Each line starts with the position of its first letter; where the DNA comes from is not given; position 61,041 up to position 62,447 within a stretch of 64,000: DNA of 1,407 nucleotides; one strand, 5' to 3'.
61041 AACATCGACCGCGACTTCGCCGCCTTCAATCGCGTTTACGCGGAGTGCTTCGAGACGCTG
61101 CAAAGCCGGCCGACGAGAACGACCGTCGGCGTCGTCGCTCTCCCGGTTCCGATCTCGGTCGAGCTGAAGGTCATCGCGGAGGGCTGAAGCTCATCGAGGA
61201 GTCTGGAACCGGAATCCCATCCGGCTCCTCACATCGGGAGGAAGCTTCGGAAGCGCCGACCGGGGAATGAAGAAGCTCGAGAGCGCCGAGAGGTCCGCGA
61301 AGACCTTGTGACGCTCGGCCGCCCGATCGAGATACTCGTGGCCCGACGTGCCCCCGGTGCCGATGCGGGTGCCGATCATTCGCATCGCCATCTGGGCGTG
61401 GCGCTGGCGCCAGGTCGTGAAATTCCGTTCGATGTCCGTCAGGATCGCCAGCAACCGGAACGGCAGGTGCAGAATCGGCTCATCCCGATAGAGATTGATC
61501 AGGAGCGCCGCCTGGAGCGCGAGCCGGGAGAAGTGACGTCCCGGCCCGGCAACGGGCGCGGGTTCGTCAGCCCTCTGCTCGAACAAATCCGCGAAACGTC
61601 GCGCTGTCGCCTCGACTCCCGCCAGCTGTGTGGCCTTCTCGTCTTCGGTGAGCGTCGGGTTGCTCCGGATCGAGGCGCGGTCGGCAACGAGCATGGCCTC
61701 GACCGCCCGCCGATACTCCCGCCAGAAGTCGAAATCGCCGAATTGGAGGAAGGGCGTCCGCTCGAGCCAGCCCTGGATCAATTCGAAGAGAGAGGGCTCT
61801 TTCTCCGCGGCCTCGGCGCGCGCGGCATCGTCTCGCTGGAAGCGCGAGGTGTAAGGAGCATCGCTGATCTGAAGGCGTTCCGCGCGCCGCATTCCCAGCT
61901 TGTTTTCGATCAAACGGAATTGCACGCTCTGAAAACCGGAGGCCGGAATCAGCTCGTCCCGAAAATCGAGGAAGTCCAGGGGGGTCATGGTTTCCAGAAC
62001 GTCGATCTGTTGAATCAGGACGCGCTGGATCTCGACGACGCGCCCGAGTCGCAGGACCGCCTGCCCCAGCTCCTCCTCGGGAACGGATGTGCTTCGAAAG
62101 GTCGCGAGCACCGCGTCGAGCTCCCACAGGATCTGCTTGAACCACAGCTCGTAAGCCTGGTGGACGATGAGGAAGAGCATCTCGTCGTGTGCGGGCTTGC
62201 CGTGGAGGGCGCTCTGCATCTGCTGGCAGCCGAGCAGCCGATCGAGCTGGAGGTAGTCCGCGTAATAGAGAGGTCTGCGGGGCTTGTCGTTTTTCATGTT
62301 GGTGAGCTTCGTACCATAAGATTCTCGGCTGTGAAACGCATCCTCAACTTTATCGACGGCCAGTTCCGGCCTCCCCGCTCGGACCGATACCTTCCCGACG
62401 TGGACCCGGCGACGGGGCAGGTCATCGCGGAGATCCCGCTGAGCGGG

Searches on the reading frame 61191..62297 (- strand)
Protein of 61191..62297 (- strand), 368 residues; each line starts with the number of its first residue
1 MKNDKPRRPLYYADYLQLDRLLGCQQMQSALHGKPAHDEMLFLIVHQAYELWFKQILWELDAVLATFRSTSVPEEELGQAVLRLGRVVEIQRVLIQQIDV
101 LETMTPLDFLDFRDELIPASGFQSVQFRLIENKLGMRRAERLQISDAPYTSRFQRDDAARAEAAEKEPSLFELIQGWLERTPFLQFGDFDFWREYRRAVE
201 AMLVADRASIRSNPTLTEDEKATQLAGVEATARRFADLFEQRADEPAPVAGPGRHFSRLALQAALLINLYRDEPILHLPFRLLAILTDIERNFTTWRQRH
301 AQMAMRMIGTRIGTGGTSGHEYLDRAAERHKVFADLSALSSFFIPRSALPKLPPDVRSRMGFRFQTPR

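Call 53: search_protein_families(library=pfam, proteins=[window:61191-62297:-], max_evalue=0.00001)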
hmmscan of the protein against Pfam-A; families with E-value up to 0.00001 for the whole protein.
window:61191-62297:- (368 aa): 1 family
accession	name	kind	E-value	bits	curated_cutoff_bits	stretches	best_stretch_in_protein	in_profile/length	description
PF03301.18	Trp_dioxygenase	-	2.2e-98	330.2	34.9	1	10-342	15-345/346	Tryptophan 2,3-dioxygenase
